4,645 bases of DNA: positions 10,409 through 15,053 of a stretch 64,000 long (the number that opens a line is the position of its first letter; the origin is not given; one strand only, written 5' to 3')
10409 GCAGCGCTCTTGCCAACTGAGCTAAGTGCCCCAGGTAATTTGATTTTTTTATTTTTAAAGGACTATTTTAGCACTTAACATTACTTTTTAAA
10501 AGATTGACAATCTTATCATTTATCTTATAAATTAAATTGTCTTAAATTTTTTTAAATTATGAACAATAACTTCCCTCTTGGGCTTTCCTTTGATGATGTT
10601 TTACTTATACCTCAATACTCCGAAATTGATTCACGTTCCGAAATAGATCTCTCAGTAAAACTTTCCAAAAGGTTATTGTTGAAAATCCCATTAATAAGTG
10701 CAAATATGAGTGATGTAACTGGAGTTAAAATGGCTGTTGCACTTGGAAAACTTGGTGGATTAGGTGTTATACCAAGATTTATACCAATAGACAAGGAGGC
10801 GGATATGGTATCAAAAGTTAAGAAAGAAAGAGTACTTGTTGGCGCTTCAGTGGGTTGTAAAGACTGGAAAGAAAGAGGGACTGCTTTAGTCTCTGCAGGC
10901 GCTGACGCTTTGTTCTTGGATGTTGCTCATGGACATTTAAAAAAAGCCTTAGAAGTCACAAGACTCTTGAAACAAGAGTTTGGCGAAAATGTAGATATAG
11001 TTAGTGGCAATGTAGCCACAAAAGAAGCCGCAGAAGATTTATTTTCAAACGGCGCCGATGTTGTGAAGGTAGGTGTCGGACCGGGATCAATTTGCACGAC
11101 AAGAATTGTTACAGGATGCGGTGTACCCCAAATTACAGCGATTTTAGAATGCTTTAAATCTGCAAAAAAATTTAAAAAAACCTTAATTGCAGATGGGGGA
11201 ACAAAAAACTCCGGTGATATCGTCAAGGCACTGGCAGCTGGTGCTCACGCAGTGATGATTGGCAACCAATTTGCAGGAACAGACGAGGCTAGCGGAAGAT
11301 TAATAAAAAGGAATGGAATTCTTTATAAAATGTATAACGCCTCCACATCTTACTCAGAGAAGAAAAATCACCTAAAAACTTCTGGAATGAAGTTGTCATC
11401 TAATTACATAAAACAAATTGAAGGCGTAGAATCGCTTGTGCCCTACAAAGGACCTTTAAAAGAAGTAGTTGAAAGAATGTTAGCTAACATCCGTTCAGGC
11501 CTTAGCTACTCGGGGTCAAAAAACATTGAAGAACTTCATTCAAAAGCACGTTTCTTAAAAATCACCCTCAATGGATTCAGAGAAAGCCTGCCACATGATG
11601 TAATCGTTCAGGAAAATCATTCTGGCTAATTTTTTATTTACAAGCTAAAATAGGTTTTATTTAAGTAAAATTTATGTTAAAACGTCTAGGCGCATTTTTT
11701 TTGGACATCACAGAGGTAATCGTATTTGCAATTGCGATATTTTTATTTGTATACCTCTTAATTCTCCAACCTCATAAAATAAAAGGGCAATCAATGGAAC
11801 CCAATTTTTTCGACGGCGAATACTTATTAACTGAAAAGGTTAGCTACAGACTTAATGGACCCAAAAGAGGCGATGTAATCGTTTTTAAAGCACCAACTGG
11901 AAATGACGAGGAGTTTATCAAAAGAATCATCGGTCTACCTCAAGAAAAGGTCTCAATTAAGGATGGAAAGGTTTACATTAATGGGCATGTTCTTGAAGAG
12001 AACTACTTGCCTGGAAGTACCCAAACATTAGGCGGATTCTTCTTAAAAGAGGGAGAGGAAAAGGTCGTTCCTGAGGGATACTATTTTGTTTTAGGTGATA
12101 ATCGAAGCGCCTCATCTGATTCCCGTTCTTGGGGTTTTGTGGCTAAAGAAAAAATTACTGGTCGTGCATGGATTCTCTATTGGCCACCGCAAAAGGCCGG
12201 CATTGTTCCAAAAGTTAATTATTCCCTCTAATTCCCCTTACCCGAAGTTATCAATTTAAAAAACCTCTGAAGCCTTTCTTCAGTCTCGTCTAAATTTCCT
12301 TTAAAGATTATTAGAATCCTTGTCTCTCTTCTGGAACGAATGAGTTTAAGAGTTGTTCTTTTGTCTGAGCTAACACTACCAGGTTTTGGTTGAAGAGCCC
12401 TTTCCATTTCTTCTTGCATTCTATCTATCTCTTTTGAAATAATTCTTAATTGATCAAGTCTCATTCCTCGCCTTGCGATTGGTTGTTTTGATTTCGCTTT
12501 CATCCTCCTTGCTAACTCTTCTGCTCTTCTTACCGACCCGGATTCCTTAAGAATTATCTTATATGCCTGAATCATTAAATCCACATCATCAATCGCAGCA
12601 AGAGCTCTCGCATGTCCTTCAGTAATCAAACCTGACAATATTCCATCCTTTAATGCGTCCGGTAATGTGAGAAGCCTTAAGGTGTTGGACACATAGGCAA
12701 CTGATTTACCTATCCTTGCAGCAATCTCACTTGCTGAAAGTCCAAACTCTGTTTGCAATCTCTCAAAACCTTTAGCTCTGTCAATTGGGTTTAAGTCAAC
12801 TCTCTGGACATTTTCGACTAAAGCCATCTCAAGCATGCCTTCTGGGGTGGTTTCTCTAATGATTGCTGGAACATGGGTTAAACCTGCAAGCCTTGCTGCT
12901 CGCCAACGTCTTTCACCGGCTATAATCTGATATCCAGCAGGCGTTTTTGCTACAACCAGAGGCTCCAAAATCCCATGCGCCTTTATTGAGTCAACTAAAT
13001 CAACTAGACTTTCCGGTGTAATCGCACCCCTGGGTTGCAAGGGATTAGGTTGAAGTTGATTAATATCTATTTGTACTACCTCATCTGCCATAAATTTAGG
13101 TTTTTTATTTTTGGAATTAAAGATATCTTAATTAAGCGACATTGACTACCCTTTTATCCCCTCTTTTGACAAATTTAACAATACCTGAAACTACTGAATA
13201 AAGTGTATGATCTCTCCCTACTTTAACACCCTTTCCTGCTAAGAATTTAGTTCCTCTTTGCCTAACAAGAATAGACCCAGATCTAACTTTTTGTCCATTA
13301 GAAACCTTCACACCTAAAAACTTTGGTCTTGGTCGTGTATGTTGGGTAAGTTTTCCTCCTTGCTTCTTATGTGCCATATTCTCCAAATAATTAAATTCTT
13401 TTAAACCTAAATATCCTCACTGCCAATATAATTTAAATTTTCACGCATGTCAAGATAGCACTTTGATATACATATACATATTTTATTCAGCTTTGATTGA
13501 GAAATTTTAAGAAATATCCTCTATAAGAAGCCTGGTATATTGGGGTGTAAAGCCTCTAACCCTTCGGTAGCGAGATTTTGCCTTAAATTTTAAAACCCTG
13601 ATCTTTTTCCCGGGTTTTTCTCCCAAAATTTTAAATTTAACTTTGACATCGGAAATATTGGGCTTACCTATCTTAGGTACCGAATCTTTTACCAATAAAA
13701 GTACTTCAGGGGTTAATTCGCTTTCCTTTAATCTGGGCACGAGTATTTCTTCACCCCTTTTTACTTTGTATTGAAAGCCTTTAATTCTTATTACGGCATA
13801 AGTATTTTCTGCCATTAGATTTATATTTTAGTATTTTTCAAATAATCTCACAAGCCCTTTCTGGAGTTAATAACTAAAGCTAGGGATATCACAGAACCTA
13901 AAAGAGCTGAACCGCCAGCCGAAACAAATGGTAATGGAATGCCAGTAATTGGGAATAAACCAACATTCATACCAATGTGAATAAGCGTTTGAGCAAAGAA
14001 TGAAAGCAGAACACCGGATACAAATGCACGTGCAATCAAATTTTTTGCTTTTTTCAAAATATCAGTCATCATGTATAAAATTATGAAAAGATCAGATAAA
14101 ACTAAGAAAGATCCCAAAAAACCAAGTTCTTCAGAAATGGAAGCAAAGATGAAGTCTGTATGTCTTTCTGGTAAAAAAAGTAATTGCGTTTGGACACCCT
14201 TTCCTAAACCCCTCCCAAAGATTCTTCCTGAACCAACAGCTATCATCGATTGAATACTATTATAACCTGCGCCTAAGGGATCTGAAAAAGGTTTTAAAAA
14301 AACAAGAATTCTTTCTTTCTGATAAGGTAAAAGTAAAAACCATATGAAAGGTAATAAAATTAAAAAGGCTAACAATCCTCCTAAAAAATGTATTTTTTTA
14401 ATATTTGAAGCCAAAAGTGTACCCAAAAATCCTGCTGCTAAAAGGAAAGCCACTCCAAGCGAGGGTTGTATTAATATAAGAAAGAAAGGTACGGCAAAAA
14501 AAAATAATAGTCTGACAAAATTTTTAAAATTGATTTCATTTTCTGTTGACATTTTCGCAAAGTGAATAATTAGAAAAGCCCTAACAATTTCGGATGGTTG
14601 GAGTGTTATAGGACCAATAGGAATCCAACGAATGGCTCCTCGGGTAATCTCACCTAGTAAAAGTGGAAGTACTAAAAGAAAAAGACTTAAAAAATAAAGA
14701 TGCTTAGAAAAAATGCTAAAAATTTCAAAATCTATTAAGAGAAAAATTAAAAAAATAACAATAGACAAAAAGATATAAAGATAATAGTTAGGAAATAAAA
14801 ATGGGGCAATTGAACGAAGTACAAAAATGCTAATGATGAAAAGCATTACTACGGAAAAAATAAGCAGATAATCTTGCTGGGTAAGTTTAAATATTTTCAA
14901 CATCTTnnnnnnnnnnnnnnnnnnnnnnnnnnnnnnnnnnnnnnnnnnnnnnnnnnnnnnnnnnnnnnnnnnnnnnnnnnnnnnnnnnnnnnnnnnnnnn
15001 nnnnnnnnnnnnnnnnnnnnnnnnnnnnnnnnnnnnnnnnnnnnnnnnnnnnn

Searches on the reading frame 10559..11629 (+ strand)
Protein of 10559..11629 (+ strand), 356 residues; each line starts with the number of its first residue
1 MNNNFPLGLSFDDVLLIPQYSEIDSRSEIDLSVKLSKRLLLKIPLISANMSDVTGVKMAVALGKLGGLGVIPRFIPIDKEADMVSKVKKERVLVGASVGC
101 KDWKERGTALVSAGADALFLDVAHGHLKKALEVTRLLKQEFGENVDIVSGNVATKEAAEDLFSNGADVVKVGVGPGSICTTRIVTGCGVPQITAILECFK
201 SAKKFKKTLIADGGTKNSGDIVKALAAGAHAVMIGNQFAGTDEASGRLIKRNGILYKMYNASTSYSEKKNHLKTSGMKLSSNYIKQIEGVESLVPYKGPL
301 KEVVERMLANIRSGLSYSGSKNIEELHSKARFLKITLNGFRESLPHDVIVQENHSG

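Call 40: search_protein_families(library=pfam, proteins=[window:10559-11629:+], max_evalue=0.001)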
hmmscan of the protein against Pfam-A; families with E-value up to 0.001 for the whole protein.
window:10559-11629:+ (356 aa): 4 families
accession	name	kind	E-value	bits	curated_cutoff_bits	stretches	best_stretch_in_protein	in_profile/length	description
PF00478.31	IMPDH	-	1.9e-115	386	25.6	1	8-346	1-345/345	IMP dehydrogenase / GMP reductase domain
PF03060.21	NMO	-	7e-09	36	28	1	147-263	138-250/331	Nitronate monooxygenase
PF01070.24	FMN_dh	-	3.3e-07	30.1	24.9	1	154-239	228-306/350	FMN-dependent dehydrogenase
PF01645.23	Glu_synthase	-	0.0006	19.5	20.4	1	144-237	208-306/369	Conserved region in glutamate synthase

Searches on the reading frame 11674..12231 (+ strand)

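Call 40: search_protein_families(library=pfam, proteins=[window:11674-12231:+], max_evalue=0.001)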
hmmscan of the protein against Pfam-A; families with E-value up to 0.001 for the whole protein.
window:11674-12231:+ (185 aa): 1 family
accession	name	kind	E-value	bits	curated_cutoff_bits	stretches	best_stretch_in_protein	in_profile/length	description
PF10502.14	Peptidase_S26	-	2.7e-50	171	22.9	1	12-170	4-168/168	Signal peptidase, peptidase S26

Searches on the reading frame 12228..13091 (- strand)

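Call 40: search_protein_families(library=pfam, proteins=[window:12228-13091:-], max_evalue=0.001)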
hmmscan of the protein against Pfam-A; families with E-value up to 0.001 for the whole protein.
window:12228-13091:- (287 aa): 3 families
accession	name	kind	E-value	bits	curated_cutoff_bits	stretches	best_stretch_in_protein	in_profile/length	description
PF02195.25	ParB_N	-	9.5e-32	109.4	26.3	1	4-96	2-95/95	ParB N-terminal domain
PF17762.8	HTH_ParB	-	7.4e-29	100.3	22.6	1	99-198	2-101/102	ParB HTH domain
PF08535.16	KorB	-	5.2e-06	26.8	22.3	1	117-191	3-79/89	KorB domain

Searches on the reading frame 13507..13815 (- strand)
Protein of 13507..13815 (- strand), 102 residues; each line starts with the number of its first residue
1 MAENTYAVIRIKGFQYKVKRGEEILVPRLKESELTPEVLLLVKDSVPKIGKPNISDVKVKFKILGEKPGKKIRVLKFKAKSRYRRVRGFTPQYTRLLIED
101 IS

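Call 40: search_protein_families(library=pfam, proteins=[window:13507-13815:-], max_evalue=0.001)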
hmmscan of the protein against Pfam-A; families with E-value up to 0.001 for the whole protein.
window:13507-13815:- (102 aa): 1 family
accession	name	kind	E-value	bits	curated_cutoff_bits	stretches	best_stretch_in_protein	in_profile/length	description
PF00829.26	Ribosomal_L21p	-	2.9e-22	79.2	27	1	6-101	2-99/99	Ribosomal prokaryotic L21 protein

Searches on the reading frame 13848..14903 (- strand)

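Call 40: search_protein_families(library=pfam, proteins=[window:13848-14903:-], max_evalue=0.001)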
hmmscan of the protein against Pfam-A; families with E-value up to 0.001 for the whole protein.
window:13848-14903:- (351 aa): 1 family
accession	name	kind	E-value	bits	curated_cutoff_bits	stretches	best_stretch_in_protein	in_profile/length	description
PF01098.24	FTSW_RODA_SPOVE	-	5.4e-74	249.8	26.4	1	13-346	11-349/356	Cell cycle protein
